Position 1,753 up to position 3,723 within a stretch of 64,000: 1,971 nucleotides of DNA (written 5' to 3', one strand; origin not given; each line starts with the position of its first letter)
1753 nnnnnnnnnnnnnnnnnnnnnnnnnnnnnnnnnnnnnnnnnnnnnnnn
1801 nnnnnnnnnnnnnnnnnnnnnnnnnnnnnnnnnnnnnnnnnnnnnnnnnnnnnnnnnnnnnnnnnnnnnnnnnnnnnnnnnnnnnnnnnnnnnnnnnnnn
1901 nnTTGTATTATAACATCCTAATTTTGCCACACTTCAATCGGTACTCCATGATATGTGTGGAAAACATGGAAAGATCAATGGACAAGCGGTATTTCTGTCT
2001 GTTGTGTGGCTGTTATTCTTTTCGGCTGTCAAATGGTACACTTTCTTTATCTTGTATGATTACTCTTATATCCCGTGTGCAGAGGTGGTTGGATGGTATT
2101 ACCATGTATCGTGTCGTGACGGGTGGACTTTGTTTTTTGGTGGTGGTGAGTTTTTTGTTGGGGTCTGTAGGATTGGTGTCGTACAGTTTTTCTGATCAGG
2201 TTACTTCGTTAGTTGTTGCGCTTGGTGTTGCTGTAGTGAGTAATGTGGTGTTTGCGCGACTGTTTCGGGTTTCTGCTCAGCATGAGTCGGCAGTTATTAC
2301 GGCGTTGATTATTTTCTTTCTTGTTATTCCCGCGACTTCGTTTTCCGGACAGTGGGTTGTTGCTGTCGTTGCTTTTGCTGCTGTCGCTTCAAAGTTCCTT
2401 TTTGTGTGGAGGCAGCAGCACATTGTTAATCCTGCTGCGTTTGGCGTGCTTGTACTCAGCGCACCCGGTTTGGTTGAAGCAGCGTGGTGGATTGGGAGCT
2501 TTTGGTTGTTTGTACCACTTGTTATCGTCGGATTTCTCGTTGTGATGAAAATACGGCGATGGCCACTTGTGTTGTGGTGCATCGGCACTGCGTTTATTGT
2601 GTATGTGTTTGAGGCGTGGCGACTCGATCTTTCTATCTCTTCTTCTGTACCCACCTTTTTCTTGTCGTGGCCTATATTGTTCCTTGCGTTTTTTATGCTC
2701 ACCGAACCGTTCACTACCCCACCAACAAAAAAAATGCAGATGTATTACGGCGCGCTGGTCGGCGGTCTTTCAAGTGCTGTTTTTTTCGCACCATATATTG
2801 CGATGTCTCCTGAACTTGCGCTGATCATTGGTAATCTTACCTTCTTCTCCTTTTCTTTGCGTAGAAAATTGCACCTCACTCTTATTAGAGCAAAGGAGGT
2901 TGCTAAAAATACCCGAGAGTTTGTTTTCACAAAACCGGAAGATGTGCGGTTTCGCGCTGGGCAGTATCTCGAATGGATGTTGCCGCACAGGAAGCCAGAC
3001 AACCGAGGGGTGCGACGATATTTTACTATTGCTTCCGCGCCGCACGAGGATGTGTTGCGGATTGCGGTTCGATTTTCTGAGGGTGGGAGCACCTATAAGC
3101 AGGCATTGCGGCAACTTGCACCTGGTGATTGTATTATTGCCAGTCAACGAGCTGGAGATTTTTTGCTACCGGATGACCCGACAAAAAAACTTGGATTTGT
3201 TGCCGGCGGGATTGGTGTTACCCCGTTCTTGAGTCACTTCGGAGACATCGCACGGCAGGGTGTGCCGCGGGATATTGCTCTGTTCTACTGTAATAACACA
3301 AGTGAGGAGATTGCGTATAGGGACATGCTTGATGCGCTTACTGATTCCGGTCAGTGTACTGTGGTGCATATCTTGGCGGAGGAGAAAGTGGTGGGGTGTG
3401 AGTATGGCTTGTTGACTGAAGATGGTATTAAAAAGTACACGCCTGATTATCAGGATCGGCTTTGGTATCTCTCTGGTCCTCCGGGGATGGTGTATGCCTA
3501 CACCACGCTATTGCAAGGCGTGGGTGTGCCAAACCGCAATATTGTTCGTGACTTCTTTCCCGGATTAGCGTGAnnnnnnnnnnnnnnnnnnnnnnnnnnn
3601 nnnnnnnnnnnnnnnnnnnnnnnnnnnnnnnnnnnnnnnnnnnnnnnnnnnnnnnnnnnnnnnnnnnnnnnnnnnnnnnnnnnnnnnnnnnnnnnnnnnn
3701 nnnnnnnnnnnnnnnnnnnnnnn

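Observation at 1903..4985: Three-gene flavinylation module: membrane FNR-like oxidoreductase, FMN-binding-like anchored protein, ApbE flavin transferase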

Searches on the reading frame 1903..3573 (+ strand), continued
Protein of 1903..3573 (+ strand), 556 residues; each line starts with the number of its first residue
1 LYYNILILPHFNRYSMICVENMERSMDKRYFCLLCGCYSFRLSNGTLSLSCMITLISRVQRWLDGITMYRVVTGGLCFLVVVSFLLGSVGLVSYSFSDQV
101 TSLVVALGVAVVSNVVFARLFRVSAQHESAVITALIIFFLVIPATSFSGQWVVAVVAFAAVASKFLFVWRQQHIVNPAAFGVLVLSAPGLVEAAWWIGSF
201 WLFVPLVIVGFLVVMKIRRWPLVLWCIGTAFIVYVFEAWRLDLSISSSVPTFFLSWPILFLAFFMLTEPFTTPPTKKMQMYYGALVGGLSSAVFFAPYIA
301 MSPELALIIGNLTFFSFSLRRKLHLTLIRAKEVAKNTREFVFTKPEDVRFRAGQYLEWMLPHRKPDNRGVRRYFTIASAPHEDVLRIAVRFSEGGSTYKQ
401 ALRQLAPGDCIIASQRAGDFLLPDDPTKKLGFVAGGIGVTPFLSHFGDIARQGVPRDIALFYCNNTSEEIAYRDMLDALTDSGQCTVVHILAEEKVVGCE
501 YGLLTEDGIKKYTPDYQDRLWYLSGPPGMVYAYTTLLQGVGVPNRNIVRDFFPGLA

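Call 60: fold_search(model_id=the predicted structure, library=pdb)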
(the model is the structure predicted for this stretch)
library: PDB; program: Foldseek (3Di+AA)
matches with E <= 10: 1200; with E <= 0.001: 331
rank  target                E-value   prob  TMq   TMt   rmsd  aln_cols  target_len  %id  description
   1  5ogx                  9.9e-17  1.00  0.41  0.61   2.8       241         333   26  Crystal structure of Amycolatopsis cytochrome P450 reductase GcoB. (released 2018-07-04)
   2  1gvh                  2.2e-16  1.00  0.42  0.52   7.5       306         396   19  The X-ray structure of ferric Escherichia coli flavohemoglobin reveals an unespected geometry of the distal heme pocket (released 2002-08-06)
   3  6o0a                  1.2e-15  1.00  0.42  0.55  12.6       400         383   18  Crystal structure of flavohemoglobin from Malassezia yamatoensis with bound FAD and heme determined by iron SAD phasing (released 2019-03-06)
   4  4eh1_B                4.3e-15  1.00  0.41  0.84   2.9       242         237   18  Crystal Structure of the Flavohem-like-FAD/NAD Binding Domain of Nitric Oxide Dioxygenase from Vibrio cholerae O1 biov (released 2012-04-25)
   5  4eh1_A                9.4e-15  1.00  0.41  0.84   2.8       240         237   18  Crystal Structure of the Flavohem-like-FAD/NAD Binding Domain of Nitric Oxide Dioxygenase from Vibrio cholerae O1 biov (released 2012-04-25)
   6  8a1t_F                1.6e-14  1.00  0.41  0.50   5.4       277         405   22  Sodium pumping NADH-quinone oxidoreductase (released 2023-06-14)
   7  7qty                  2.6e-14  1.00  0.41  0.73   4.7       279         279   22  X-ray structure of FAD domain of NqrF of Klebsiella pneumoniae (released 2022-02-09)
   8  5tr9_A                3.9e-14  1.00  0.41  0.80   3.2       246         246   20  Crystal Structure of a ferredoxin NADP+ reductase from Neisseria gonorrhoeae with bound FAD (released 2016-11-09)
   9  7qu3                  4.8e-14  1.00  0.41  0.72   5.2       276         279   23  X-ray structure of FAD domain of NqrF of Pseudomonas aeruginosa (released 2022-02-09)
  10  8ad3_A                4.8e-14  1.00  0.41  0.72   4.4       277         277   21  X-ray structure of NqrF(129-408)of Vibrio cholerae variant F406A (released 2023-07-12)
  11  8ad3_B                4.8e-14  1.00  0.41  0.71   4.4       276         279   21  X-ray structure of NqrF(129-408)of Vibrio cholerae variant F406A (released 2023-07-12)
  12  8ad0_F                5.9e-14  1.00  0.41  0.50   5.2       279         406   22  X-ray structure of Na+-NQR from Vibrio cholerae in different conformation at 3.1 A (released 2023-07-12)
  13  8qta                  5.9e-14  1.00  0.37  0.45  16.3       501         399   14  Cryo-EM structure of Streptococcus pneumoniae NADPH oxidase F397A mutant in complex with NADPH (released 2024-07-24)
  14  8ad4_A                9.5e-14  1.00  0.41  0.72   4.4       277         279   22  X-ray structure of NqrF(129-408)of Vibrio cholerae in complex with NADH (released 2023-07-12)
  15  5thx                  1.0e-13  1.00  0.39  0.74   4.0       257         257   21  Crystal Structure of a ferredoxin NADP+ reductase from Neisseria gonorrhoeae with bound NADP and FAD (released 2016-10-19)
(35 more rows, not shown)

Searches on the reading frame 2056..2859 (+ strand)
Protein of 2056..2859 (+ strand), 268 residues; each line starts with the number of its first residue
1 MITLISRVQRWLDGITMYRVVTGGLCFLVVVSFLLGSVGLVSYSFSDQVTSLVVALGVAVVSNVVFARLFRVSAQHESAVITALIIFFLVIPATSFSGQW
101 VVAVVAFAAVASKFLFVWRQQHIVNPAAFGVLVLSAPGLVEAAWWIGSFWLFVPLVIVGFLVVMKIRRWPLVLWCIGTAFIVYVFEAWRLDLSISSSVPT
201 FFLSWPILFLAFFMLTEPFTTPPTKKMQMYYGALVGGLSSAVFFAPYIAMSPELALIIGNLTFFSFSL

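Call 38: search_solved_structures(query=A2, max_evalue=1, show_alignments=4)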
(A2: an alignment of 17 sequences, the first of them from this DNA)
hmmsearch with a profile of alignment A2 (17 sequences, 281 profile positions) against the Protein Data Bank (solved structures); distinct sequences matched with E-value up to 1: 2.
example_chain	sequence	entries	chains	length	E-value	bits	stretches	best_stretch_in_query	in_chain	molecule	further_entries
8ahx_D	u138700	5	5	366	0.062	16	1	169-253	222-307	Ion-translocating oxidoreductase complex subunit D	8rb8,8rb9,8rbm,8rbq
6bhp_A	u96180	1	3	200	0.12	15.1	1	150-196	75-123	Membrane protein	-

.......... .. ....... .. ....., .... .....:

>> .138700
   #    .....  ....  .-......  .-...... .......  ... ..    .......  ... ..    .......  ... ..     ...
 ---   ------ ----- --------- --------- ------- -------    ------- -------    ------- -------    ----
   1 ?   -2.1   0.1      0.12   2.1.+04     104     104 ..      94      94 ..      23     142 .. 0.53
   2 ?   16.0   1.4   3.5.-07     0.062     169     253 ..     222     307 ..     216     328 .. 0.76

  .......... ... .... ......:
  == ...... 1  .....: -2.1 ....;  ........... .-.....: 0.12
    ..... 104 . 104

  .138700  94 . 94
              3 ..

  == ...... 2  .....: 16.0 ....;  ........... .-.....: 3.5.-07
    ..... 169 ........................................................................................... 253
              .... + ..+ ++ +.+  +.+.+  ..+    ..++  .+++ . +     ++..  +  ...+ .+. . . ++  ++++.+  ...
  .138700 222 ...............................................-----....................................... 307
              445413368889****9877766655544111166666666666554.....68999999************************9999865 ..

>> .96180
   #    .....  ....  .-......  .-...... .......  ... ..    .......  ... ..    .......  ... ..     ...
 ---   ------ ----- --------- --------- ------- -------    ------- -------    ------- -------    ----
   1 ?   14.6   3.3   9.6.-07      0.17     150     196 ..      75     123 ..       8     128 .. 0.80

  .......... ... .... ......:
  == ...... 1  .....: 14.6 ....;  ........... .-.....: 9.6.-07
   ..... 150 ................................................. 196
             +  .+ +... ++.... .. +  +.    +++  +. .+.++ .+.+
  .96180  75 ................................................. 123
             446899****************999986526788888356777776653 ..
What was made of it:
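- Tried and rejected: (4) A membrane-domain profile against PDB sequences gave only a weak RnfD hit (8ahx_D, E=0.06, call 38).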

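Call 39: find_related_loci(query=A2, collection=genome_contigs, flank=8000)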
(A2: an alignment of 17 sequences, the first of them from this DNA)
Query A2 (268 aa) in genome_contigs; peptide patterns used: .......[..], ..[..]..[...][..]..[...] (x = any residue, [..] = any of these).
230 stretches matched a pattern; 120 encode a relative of the query (tblastn E <= 1e-3); the best 80 are kept; 80 distinct loci.
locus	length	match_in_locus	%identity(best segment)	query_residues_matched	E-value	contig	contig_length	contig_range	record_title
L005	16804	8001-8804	79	1-268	8e-130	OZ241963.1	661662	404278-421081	MAG: Candidatus Paceibacterota bacterium isolate a4431f2c-c61a-43fb-9f92-c5996bac4907 genome assembly, chromosome: 1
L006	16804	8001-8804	69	1-268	3e-122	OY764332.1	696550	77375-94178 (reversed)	MAG: Candidatus Paceibacterota bacterium isolate afe48dc8-71d9-430e-8630-11ffabd708cb genome assembly, chromosome: 1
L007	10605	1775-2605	52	1-268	5e-81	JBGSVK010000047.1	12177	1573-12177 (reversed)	MAG: Candidatus Paceibacteria bacterium isolate JTS-AC455 k141_2843858, whole genome shotgun sequence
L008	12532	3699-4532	53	1-264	5e-81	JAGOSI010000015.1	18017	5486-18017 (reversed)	MAG: Candidatus Paceibacterota bacterium isolate Gw_Eff_bin_314 Gw_Eff_6677_length_18017_cov_8.348742, whole genome shot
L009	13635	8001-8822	50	5-268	6e-79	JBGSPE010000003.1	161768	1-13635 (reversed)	MAG: Candidatus Paceibacteria bacterium isolate JTS-AC297 k141_1172213, whole genome shotgun sequence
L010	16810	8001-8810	50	8-268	8e-78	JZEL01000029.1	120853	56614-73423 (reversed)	MAG: Parcubacteria bacterium OLB19 UZ19_OD100CONTIG000029, whole genome shotgun sequence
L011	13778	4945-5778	50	1-268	9e-77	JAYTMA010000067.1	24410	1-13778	MAG: bacterium isolate GFS_3428 GFS_3428_66, whole genome shotgun sequence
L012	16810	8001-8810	50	8-268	1e-75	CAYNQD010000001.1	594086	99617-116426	MAG TPA_asm: uncultured Candidatus Saccharibacteria bacterium isolate SRP344714_co2_382 genome assembly, contig: NODE_6_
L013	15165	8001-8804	51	1-268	1e-75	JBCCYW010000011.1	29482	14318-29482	MAG: Patescibacteria group bacterium isolate P01_F01_bin.20 k141_976989_length_29482_cov_13.0000, whole genome shotgun s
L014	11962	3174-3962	51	6-268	4e-74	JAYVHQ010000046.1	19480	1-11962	MAG: Candidatus Kaiserbacteria bacterium isolate GL49_Down_metabinner_27 GL49_Down_metabinner_27_45, whole genome shotgu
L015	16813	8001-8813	49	8-268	4e-73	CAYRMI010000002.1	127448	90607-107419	MAG TPA_asm: uncultured Candidatus Saccharibacteria bacterium isolate SRP300315_co1_16 genome assembly, contig: NODE_62_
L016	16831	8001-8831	45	1-268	3e-72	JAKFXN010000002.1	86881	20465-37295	MAG: Candidatus Parcubacteria bacterium isolate ND3_Bin_27 ND3_0000028, whole genome shotgun sequence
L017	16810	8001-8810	47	8-268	1e-71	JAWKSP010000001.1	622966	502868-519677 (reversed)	MAG: Candidatus Paceibacterota bacterium isolate ABC1.92 ABC1.92.fa-1, whole genome shotgun sequence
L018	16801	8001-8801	47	10-268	3e-71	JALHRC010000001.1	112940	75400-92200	MAG: Candidatus Paceibacterota bacterium isolate maxbin.077 c_000000001098, whole genome shotgun sequence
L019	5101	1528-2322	48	1-261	2e-71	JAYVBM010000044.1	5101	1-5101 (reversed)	MAG: Candidatus Paceibacterota bacterium isolate GL28_UP_metabat_94 GL28_UP_metabat_94_43, whole genome shotgun sequence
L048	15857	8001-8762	41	8-261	6e-56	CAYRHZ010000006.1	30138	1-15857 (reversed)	MAG TPA_asm: uncultured Candidatus Saccharibacteria bacterium isolate SRP286056_co1_489 genome assembly, contig: NODE_17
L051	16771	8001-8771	37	5-261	3e-48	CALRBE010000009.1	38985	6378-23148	MAG: uncultured Candidatus Saccharimonas sp. isolate MsH-30jul19-11 genome assembly, contig: MsH-30jul19-C1822, whole ge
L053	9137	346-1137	38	4-267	2e-47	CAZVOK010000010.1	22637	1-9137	MAG TPA_asm: uncultured Candidatus Peribacteria bacterium isolate binchicken_co105_403 genome assembly, contig: NODE_281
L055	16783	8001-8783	39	1-261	8e-47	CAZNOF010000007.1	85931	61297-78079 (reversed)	MAG TPA_asm: uncultured Pseudomonadales bacterium isolate SRP170004_co1_5 genome assembly, contig: NODE_303_length_85931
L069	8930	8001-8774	34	4-261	2e-39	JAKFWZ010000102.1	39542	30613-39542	MAG: Candidatus Daviesbacteria bacterium isolate ND2_Bin_11 ND2_0000087, whole genome shotgun sequence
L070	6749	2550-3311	37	8-264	4e-39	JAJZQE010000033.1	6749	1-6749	MAG: bacterium isolate SKS1.bin36 NODE_19889_length_6749_cov_2.778919, whole genome shotgun sequence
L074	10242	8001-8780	35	2-261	2e-38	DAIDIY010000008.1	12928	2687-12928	MAG TPA_asm: Candidatus Daviesbacteria bacterium isolate clean373 k141_1397063, whole genome shotgun sequence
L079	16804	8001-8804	37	2-267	2e-36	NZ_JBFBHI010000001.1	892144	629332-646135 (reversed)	Cellulomonas sp. NPDC089187 NPDC089187_175_B7.ctg-0001, whole genome shotgun sequence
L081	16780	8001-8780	34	2-261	8e-36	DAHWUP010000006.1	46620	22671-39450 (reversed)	MAG TPA_asm: Candidatus Levyibacteriota bacterium isolate clean1537 NODE_6_length_46620_cov_9.576306, whole genome shotg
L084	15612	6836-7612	35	2-261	2e-35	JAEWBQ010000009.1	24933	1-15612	MAG: Candidatus Parcubacteria bacterium isolate OH_PBB_257 k127_522050, whole genome shotgun sequence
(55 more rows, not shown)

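Call 64: search_protein_families(library=pfam, proteins=[L074:7492-8004:+, L081:7439-8005:+, L079:6612-7145:+, L055:6658-7098:+, L069:6629-7081:+, L070:1218-1700:+, L053:3092-3589:-, L051:6673-7158:+, L084:5489-5998:+, L048:6578-7060:+], max_evalue=1)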
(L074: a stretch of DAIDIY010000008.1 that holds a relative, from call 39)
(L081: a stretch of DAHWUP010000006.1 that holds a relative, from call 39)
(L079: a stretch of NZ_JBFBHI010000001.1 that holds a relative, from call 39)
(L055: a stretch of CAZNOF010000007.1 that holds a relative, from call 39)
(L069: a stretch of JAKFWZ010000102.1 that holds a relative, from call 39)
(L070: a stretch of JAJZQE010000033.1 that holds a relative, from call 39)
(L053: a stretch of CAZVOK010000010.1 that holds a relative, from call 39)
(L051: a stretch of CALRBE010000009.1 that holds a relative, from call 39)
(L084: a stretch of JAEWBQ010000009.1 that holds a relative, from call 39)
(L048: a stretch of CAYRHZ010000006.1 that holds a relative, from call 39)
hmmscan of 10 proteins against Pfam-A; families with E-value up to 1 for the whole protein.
L074:7492-8004:+ (170 aa): 2 families
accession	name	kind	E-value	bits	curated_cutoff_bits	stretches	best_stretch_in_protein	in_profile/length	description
PF04205.19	FMN_bind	-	6.4e-07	30.4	22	1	93-166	3-76/77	FMN-binding domain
PF09301.15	DUF1970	-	0.23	12.2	25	0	102-152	9-59/112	Domain of unknown function (DUF1970)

L081:7439-8005:+ (188 aa): 2 families
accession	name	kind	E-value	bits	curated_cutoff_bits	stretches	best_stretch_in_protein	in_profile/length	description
PF04205.19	FMN_bind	-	2.5e-07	31.7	22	1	111-184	3-76/77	FMN-binding domain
PF09301.15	DUF1970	-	0.13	13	25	1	119-169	8-58/112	Domain of unknown function (DUF1970)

L079:6612-7145:+ (177 aa): 1 family
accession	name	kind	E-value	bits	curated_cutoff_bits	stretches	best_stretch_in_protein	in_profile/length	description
PF04205.19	FMN_bind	-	0.00021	22.3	22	1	99-170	4-74/77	FMN-binding domain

L055:6658-7098:+ (146 aa): 4 families
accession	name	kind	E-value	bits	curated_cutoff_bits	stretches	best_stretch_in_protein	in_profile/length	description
PF04205.19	FMN_bind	-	4.7e-05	24.4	22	1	69-139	5-74/77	FMN-binding domain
PF17531.7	O_Spanin_T7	-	0.004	17.5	25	1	5-30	10-34/59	Spanin, outer lipoprotein subunit T7-like virus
PF21827.1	New_glue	-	0.012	15.8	31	1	1-48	1-51/94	New glue protein family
PF13115.11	YtkA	-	0.093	13.8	25.9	1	48-97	2-55/85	YtkA-like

L069:6629-7081:+ (150 aa): 5 families
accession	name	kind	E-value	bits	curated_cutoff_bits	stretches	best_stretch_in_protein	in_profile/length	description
PF12685.13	SpoIIIAH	-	0.0069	16.8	30.6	1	9-111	5-88/191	SpoIIIAH-like protein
PF00342.24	PGI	-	0.031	13.3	22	1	88-145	65-122/486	Phosphoglucose isomerase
PF11087.14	PRD1_DD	-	0.048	13.8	46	1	3-37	6-39/54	PRD1 phage membrane DNA delivery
PF23956.1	DUF7285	-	0.11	13.6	27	1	13-93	2-82/112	Family of unknown function (DUF7285)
PF03404.22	Mo-co_dimer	-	0.18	12.3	22.7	1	42-103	15-74/138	Mo-co oxidoreductase dimerisation domain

L070:1218-1700:+ (160 aa): 0 families

L053:3092-3589:- (165 aa): 1 family
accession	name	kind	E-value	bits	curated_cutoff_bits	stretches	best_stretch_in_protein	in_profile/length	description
PF24052.1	Phage_lipoprotein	-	0.4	11.1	27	1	18-116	6-80/80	Phage lipoprotein family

L051:6673-7158:+ (161 aa): 3 families
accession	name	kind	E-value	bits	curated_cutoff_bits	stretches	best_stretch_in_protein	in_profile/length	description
PF04205.19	FMN_bind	-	0.0027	18.8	22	1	81-152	3-73/77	FMN-binding domain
PF05961.16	Chordopox_A13L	-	0.066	13.9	24.1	1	9-41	5-36/69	Chordopoxvirus A13L protein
PF21135.2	DRL_cat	-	0.45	10.9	27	0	36-70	30-64/164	Oxidoreductase DRL, catalytic domain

L084:5489-5998:+ (169 aa): 8 families
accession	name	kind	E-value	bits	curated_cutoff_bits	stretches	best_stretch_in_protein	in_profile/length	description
PF04205.19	FMN_bind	-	0.00017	22.6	22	1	91-164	4-76/77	FMN-binding domain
PF08842.16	Mfa2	-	0.00073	19.6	21.2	1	40-128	169-250/277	Fimbrillin-A associated anchor proteins Mfa1 and Mfa2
PF00630.25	Filamin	-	0.0075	17.5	26.9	1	55-107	41-90/93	Filamin/ABP280 repeat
PF14862.11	Defensin_big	-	0.096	13.2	25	1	15-44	3-32/55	Big defensin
PF23714.1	Rv3627c_N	-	0.16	12.4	27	1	7-53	5-50/58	Carboxypeptidase Rv3627c-like, N-terminal domain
PF05642.16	Sporozoite_P67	-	0.28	9.7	28.9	1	24-99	263-334/727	Sporozoite P67 surface antigen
PF21827.1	New_glue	-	0.42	10.8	31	1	18-72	8-65/94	New glue protein family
PF17623.7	B277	-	0.77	9.2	27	0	16-66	224-274/277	Domain of unknown function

L048:6578-7060:+ (160 aa): 2 families
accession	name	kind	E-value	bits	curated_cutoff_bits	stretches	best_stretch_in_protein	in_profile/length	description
PF14782.12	BBS2_GAE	-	0.093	13.3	25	1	59-110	20-74/88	BBS2 GAE domain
PF11021.13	DUF2613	-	0.16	12.5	22.1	1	13-50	10-47/55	Protein of unknown function (DUF2613)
